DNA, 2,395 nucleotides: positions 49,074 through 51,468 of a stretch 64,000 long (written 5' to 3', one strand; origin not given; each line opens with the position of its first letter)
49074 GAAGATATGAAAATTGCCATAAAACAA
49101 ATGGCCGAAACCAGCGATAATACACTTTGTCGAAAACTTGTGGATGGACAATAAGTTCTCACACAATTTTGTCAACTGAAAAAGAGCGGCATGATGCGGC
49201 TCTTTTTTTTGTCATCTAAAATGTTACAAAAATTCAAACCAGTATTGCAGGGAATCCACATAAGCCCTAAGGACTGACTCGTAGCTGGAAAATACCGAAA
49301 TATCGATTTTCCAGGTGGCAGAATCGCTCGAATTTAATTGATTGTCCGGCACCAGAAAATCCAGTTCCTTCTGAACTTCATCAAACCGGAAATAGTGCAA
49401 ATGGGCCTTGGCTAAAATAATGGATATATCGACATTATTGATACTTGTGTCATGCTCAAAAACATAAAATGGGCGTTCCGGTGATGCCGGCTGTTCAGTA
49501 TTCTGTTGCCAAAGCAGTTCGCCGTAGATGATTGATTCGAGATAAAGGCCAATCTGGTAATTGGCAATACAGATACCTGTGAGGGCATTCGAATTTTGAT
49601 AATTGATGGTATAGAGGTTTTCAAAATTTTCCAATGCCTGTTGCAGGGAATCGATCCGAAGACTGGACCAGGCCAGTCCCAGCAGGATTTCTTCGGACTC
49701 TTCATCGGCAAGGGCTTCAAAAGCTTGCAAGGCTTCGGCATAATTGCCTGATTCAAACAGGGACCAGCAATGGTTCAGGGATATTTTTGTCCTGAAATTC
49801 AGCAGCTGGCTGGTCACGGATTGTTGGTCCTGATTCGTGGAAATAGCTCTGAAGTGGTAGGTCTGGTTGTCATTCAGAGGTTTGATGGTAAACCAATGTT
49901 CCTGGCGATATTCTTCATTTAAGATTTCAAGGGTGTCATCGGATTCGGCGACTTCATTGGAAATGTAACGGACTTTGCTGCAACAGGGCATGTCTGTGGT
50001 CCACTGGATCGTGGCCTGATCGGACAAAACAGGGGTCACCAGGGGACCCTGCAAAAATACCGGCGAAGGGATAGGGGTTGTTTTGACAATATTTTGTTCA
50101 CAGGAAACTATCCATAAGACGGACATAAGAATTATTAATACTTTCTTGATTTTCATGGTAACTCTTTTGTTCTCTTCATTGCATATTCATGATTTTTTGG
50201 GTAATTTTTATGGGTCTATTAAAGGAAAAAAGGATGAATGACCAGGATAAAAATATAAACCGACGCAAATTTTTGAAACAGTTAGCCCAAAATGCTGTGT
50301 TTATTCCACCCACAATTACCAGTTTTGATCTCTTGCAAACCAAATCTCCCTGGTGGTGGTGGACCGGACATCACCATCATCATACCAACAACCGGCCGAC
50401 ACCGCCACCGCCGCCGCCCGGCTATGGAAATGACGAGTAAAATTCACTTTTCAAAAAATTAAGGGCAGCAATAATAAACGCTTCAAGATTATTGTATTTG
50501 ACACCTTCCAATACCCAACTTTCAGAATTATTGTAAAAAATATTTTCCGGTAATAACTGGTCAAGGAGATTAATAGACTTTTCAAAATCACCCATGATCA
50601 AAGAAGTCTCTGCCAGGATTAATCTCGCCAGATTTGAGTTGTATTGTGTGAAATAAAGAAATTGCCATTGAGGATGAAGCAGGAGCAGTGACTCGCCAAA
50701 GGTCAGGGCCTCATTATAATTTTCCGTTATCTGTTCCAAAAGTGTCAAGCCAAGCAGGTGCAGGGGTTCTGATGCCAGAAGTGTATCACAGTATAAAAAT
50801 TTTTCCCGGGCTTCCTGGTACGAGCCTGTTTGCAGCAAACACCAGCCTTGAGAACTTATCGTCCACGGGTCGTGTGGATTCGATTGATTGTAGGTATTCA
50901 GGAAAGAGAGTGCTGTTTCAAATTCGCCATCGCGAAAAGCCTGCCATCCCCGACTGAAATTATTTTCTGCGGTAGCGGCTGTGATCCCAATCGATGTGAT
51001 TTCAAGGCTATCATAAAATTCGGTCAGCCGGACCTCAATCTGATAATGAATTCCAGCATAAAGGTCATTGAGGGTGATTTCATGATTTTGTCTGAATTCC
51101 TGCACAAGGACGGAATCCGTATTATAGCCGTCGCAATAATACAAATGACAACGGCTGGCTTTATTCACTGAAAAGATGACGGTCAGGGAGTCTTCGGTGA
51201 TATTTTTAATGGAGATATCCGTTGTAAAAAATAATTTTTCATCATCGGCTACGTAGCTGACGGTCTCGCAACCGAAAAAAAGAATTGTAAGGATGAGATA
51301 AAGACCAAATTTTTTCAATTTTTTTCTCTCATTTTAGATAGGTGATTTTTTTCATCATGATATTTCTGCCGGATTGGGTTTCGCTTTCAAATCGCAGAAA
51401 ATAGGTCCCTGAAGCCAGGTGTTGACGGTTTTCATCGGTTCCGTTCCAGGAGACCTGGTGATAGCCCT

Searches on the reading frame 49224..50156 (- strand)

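Call 8: search_protein_families(library=pfam, proteins=[window:49224-50156:-], max_evalue=0.001)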
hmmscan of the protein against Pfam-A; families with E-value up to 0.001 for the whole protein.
window:49224-50156:- (310 aa): 3 families
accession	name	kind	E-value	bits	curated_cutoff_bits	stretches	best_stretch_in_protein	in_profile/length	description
PF14559.12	TPR_19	-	7.1e-06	26.7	25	0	133-175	1-45/68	Tetratricopeptide repeat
PF16656.11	Pur_ac_phosph_N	-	2.7e-05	25.1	30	1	45-123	12-93/93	Purple acid Phosphatase, N-terminal domain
PF13432.12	TPR_16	-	0.00021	22.1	32.7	1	131-178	5-54/65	Tetratricopeptide repeat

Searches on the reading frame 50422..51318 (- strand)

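Call 8: search_protein_families(library=pfam, proteins=[window:50422-51318:-], max_evalue=0.001)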
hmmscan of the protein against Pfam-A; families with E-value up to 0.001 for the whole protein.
window:50422-51318:- (298 aa): 3 families
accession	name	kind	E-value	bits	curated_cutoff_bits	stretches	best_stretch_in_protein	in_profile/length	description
PF07719.23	TPR_2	-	4e-06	27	27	0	157-174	7-24/34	Tetratricopeptide repeat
PF14559.12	TPR_19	-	5.1e-06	27.2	25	0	128-172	2-46/68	Tetratricopeptide repeat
PF12895.13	ANAPC3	-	0.00013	22.6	27.2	0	133-206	5-77/82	Anaphase-promoting complex, cyclosome, subunit 3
